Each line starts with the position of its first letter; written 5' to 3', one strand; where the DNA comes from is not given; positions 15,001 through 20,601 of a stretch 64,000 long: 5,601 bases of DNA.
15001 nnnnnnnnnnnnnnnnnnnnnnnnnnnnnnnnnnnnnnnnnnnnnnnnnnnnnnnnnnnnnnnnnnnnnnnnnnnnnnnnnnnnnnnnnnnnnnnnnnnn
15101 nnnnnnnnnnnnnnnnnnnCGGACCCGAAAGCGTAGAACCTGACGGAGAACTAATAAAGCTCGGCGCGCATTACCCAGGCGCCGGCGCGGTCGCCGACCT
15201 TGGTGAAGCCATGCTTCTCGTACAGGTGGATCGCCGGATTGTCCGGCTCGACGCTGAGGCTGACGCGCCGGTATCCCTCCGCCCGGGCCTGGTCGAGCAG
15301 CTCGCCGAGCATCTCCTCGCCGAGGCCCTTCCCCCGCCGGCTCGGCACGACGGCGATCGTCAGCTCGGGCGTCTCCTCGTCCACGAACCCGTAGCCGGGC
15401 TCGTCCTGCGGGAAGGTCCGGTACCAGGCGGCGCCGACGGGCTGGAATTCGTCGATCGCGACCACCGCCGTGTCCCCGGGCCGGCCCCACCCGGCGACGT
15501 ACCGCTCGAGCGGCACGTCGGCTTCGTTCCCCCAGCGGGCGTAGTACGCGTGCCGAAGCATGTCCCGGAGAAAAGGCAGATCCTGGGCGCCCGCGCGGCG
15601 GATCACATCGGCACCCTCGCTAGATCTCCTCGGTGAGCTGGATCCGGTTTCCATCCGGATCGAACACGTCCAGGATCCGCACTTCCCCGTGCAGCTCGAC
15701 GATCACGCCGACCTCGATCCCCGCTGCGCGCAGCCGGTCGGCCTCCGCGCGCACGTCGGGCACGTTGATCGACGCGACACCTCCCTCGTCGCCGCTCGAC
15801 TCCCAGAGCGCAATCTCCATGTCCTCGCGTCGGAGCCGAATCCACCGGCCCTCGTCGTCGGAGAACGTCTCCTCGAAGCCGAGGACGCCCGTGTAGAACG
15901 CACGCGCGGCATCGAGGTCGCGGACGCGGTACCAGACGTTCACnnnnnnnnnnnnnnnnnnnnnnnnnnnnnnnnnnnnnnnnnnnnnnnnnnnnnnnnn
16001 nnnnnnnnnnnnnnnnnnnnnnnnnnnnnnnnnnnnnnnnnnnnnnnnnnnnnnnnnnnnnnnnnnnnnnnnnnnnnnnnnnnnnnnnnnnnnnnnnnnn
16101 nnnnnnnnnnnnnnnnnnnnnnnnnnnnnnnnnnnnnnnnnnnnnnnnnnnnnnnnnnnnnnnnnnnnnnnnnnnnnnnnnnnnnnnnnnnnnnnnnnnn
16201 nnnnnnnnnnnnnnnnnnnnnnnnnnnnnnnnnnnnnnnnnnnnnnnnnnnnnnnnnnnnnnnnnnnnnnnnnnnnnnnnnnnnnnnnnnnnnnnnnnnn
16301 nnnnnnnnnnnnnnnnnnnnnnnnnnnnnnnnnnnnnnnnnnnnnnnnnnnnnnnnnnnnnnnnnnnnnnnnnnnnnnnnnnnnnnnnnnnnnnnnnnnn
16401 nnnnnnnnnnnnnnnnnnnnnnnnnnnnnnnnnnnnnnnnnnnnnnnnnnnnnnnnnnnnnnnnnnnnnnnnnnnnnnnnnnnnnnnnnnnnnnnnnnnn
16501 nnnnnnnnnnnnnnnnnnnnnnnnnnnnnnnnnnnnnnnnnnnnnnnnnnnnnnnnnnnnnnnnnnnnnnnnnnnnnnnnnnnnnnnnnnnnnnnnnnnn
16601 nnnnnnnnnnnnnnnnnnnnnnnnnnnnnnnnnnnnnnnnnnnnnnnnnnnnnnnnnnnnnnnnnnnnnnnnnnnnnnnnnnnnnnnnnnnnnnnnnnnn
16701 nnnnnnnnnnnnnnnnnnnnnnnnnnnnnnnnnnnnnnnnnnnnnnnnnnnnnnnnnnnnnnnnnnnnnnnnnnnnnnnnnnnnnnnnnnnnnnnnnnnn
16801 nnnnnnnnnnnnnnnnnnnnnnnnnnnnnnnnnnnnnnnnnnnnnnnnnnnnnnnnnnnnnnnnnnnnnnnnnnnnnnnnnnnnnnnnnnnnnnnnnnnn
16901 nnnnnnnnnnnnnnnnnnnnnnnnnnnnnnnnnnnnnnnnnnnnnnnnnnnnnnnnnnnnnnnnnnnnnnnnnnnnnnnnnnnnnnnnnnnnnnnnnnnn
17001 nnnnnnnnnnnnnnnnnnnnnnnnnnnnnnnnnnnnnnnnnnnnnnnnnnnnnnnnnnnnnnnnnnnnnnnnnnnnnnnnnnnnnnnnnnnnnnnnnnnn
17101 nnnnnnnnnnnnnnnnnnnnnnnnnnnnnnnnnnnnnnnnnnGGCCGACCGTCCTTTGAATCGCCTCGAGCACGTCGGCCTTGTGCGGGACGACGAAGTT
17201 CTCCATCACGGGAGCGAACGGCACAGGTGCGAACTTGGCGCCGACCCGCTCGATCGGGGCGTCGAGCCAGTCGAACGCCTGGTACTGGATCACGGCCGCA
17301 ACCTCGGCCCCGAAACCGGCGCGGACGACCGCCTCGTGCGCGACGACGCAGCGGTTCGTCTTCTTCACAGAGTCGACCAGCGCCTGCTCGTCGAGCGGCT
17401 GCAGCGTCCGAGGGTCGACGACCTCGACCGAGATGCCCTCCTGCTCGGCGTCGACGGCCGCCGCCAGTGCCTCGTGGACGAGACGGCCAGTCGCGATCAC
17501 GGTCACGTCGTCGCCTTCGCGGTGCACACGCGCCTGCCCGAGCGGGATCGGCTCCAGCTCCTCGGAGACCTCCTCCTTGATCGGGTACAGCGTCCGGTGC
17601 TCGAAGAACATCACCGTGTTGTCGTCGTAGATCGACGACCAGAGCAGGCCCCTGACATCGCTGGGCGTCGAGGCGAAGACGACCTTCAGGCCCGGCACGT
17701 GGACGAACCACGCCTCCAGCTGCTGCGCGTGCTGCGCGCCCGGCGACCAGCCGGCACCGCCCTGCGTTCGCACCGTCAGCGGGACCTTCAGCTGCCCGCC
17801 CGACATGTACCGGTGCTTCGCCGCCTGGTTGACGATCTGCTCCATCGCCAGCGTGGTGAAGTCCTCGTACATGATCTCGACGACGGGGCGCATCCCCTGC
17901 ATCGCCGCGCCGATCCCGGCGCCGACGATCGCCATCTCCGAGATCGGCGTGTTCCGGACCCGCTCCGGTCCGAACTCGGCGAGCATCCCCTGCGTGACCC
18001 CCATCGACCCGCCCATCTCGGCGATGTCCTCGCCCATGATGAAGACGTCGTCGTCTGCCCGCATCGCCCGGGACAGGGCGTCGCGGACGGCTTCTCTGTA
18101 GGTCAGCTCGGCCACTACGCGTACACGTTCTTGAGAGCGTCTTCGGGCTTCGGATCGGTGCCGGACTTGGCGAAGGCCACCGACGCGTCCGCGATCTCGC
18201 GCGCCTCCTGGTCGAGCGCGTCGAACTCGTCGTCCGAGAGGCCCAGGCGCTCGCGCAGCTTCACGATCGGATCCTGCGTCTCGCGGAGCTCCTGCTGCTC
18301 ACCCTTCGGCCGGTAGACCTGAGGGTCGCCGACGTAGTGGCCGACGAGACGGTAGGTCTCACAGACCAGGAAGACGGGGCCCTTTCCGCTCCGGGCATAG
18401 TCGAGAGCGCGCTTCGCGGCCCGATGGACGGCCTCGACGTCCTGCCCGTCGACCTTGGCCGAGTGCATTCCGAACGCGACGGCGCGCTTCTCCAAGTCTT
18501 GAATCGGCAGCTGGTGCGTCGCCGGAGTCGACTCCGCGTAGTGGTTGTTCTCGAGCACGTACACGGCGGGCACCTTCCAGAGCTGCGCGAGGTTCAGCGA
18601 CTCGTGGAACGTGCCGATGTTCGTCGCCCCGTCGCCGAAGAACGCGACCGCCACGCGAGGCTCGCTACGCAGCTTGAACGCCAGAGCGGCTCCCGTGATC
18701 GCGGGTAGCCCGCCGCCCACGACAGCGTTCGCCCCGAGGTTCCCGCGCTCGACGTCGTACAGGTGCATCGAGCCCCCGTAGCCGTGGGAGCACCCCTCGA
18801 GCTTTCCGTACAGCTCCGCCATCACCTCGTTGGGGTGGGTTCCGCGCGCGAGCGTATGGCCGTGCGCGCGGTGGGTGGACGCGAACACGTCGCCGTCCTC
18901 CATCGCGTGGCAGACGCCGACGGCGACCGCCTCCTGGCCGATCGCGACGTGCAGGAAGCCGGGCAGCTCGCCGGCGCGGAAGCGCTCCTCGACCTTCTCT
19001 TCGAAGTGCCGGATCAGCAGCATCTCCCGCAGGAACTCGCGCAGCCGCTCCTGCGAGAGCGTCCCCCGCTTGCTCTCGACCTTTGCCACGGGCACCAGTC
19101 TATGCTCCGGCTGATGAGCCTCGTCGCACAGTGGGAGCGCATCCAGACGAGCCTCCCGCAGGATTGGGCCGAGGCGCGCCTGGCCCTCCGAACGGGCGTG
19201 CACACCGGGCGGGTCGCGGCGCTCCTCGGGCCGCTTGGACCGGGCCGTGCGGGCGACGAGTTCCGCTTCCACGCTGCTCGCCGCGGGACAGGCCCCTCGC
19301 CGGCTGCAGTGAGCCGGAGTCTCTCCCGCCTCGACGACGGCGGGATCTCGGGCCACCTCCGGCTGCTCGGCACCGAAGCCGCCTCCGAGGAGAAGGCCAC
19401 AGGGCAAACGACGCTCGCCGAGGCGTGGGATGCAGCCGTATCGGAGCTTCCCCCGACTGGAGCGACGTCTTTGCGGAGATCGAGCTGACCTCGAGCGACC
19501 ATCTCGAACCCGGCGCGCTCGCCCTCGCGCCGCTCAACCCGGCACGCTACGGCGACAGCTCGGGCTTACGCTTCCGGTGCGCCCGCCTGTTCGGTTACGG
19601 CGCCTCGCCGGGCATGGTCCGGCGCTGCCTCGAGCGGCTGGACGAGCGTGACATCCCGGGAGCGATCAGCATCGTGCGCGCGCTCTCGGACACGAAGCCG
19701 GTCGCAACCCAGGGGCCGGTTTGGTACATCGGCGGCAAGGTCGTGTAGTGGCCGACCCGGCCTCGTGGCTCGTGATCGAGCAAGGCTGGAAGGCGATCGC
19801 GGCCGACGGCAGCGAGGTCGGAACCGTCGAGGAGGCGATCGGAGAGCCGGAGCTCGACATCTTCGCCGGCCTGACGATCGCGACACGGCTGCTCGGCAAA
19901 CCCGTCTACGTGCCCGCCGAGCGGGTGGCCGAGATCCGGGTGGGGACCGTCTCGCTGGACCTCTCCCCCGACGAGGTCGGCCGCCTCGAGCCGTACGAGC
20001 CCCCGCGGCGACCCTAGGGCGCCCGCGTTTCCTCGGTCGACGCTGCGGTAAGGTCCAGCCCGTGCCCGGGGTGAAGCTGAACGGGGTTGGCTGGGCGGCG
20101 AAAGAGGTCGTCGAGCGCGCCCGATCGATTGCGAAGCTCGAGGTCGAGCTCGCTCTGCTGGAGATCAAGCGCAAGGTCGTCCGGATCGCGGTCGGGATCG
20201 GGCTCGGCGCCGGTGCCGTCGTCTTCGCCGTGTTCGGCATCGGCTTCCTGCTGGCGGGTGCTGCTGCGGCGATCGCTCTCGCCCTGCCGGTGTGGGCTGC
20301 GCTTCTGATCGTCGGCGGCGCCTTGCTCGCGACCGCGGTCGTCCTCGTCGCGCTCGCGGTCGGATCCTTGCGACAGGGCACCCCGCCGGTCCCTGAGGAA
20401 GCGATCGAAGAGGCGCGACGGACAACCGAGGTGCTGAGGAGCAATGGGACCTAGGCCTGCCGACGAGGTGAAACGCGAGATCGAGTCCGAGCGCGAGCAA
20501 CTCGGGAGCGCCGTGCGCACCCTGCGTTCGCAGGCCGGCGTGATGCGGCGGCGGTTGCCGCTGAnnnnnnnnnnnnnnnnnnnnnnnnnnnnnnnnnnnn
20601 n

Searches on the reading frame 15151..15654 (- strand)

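Call 7: search_protein_families(library=pfam, proteins=[window:15151-15654:-], max_evalue=0.01)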
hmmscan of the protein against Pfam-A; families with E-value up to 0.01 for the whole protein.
window:15151-15654:- (167 aa): 6 families
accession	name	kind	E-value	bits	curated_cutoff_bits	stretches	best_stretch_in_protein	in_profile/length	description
PF00583.31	Acetyltransf_1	-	7.2e-18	65.4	20.7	1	28-150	3-116/116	Acetyltransferase (GNAT) family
PF13508.13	Acetyltransf_7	-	1.7e-12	47.9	27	1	61-151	3-83/84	Acetyltransferase (GNAT) domain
PF13673.13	Acetyltransf_10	-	3.2e-07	30.8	23.6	1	100-155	57-112/128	Acetyltransferase (GNAT) domain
PF13302.13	Acetyltransf_3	-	1.8e-06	29.1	25.4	1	50-151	38-138/138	Acetyltransferase (GNAT) domain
PF08445.16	FR47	-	3.4e-06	27.4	22.1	1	100-153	27-80/86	FR47-like protein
PF14542.12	Acetyltransf_CG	-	0.0021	18.6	30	1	102-129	32-59/80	GCN5-related N-acetyl-transferase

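Call 30: search_protein_families(library=padloc, proteins=[window:15151-15654:-], max_evalue=0.01)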
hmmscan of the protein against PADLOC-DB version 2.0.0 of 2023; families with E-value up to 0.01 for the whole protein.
window:15151-15654:- (167 aa): 0 families

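Call 31: search_protein_families(library=ncbifam, proteins=[window:15151-15654:-], max_evalue=0.001)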
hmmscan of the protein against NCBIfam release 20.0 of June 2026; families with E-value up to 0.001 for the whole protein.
window:15151-15654:- (167 aa): 13 families
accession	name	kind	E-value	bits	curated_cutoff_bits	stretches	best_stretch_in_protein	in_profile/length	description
TIGR01575.1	rimI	equivalog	2.1e-09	37.6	86.4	1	94-156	55-118/132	ribosomal protein S18-alanine N-acetyltransferase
NF040503.1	resist_ArsN1a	equivalog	1.1e-08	35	170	1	96-154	78-137/159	arsinothricin resistance N-acetyltransferase ArsN1 family A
TIGR03448.1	mycothiol_MshD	equivalog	5.9e-06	25.8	163.1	1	55-153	194-288/294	mycothiol synthase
NF040502.1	PPT_acetyltrans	equivalog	1.2e-05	25.1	300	1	95-155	86-147/183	phosphinothricin N-acetyltransferase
NF007025.1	PRK09491.1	equivalog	2.1e-05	24.5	173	1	94-156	62-125/145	ribosomal protein S18-alanine N-acetyltransferase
NF005921.0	PRK07922.1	equivalog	4.4e-05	23.2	180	1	99-156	76-129/170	amino-acid N-acetyltransferase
TIGR03103.1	trio_acet_GNAT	equivalog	8.2e-05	21.3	569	1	99-153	160-215/547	N-acetylglutaminylglutamine synthetase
NF000487.1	stat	exception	8.7e-05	22.1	420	1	100-154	110-165/189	streptothricin N-acetyltransferase STAT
NF040501.1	resist_ArsN2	equivalog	9e-05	22.1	125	1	100-153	54-104/133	arsenic resistance N-acetyltransferase ArsN2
TIGR02406.1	ectoine_EctA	equivalog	0.0001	22.4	120.6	1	100-143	72-115/157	diaminobutyrate acetyltransferase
NF002959.0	PRK03624.1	equivalog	0.00029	20.6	124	1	100-152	78-131/147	GNAT family acetyltransferase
NF040504.1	resist_ArsN1b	equivalog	0.00034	20.5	210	1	97-154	79-137/159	arsinothricin resistance N-acetyltransferase ArsN1 family B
NF049894.1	CG3035_N_ac_Glu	equivalog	0.00073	18.8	280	0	100-152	238-291/300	N-acetylglutamate synthase, CG3035 family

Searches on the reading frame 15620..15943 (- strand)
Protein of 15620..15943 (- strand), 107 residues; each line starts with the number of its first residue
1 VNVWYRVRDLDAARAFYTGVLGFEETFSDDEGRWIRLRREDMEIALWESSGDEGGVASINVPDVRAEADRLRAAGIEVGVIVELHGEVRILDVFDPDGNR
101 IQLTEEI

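Call 7: search_protein_families(library=pfam, proteins=[window:15620-15943:-], max_evalue=0.01)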
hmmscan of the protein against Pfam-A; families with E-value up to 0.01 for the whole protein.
window:15620-15943:- (107 aa): 5 families
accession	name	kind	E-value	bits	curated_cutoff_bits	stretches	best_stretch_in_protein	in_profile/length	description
PF00903.31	Glyoxalase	-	4.5e-13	50.1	20.6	1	5-103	7-121/121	Glyoxalase/Bleomycin resistance protein/Dioxygenase superfamily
PF19581.5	Glyoxalase_7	-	2.5e-05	24.7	23.6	1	6-106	21-129/133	Glyoxalase superfamily protein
PF22677.2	Ble-like_N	-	0.00013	22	24.5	1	2-24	4-26/41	Bleomycin resistance protein-like N-terminal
PF18029.7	Glyoxalase_6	-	0.0003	21.8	23.6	1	6-103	5-105/106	Glyoxalase-like domain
PF13669.12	Glyoxalase_4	-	0.0042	17.8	27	0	5-51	5-45/109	Glyoxalase/Bleomycin resistance protein/Dioxygenase superfamily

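Call 30: search_protein_families(library=padloc, proteins=[window:15620-15943:-], max_evalue=0.01)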
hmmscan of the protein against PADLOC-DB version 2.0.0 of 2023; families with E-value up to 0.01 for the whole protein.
window:15620-15943:- (107 aa): 0 families

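Call 31: search_protein_families(library=ncbifam, proteins=[window:15620-15943:-], max_evalue=0.001)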
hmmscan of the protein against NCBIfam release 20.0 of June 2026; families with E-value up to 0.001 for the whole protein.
window:15620-15943:- (107 aa): 5 families
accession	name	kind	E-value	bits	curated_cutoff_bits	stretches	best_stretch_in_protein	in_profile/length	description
TIGR02295.1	HpaD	equivalog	4.1e-08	32.8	321.4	1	4-103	9-115/298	3,4-dihydroxyphenylacetate 2,3-dioxygenase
TIGR00068.2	glyox_I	equivalog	4.2e-06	26.7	120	0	55-105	89-139/143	lactoylglutathione lyase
NF050074.1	glyox_I_GloA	exception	6.1e-06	26.4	165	1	4-103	6-119/121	lactoylglutathione lyase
TIGR03211.1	catechol_2_3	equivalog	2.6e-05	23.6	320.2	0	5-38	10-43/303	catechol 2,3-dioxygenase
TIGR03213.1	23dbph12diox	equivalog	0.00013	21.6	366.45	1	6-101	10-113/287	biphenyl-2,3-diol 1,2-dioxygenase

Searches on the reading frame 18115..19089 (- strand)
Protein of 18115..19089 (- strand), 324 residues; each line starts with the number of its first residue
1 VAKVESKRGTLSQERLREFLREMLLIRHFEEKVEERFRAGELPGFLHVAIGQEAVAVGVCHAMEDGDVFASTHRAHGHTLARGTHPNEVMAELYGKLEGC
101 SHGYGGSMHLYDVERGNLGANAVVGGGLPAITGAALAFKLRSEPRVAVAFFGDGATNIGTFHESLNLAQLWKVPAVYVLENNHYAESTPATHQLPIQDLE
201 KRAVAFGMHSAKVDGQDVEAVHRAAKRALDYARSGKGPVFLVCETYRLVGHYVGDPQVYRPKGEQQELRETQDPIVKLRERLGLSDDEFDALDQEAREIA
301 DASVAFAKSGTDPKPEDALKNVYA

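Call 31: search_protein_families(library=ncbifam, proteins=[window:18115-19089:-], max_evalue=0.001)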
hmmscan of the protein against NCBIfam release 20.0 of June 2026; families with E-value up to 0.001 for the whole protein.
window:18115-19089:- (324 aa): 7 families
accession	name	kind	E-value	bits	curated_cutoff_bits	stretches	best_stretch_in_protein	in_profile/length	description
TIGR03182.1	PDH_E1_alph_y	equivalog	8.2e-104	346.9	393.85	1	14-324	2-315/315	pyruvate dehydrogenase (acetyl-transferring) E1 component subunit alpha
TIGR03181.1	PDH_E1_alph_x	equivalog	3.2e-73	246.6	411.35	1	7-324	17-328/341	pyruvate dehydrogenase (acetyl-transferring) E1 component subunit alpha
NF004559.0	PRK05899.2-5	equivalog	1.1e-13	50.3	488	1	123-247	127-249/627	transketolase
NF004556.0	PRK05899.2-2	equivalog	4.2e-07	28.6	575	1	124-246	127-245/639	transketolase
TIGR00232.1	tktlase_bact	equivalog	0.00027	19.5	682.25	1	147-246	145-242/654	transketolase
NF008907.0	PRK12270.1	equivalog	0.00042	18.2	878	1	144-258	660-779/1241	multifunctional oxoglutarate decarboxylase/oxoglutarate dehydrogenase thiamine pyrophosphate-binding subunit/dihydrolipoyllysine-residue suc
NF006203.0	PRK08327.1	equivalog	0.00071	18.2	456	0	125-188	431-495/571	thiamine pyrophosphate-requiring protein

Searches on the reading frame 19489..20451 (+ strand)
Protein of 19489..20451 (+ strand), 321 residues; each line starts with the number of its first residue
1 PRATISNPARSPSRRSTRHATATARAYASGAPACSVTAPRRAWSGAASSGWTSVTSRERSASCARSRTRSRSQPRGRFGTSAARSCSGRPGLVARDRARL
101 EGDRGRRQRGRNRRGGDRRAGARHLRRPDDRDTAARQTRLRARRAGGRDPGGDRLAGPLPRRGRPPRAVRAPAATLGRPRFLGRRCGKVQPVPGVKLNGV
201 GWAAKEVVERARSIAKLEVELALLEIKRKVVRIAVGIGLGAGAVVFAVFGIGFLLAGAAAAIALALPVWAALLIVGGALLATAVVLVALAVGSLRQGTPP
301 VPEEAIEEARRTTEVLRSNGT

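Call 15: search_protein_families(library=pfam, proteins=[window:19489-20451:+], max_evalue=0.01)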
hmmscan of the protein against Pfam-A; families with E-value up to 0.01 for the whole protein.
window:19489-20451:+ (321 aa): 2 families
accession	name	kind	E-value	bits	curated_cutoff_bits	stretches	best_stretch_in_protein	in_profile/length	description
PF07332.16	Phage_holin_3_6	-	6.9e-22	78.1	28.4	1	205-317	5-116/116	Putative Actinobacterial Holin-X, holin superfamily III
PF19764.4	DUF6251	-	2.8e-05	24.4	26.5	1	227-287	49-108/126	Family of unknown function (DUF6251)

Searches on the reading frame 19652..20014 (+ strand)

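Call 15: search_protein_families(library=pfam, proteins=[window:19652-20014:+], max_evalue=0.01)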
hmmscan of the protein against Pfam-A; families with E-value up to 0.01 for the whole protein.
window:19652-20014:+ (121 aa): 1 family
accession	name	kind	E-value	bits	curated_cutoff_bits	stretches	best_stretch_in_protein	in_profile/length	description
PF09939.14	DUF2171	-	0.0049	17.6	25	0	43-109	2-63/64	Uncharacterized protein conserved in bacteria (DUF2171)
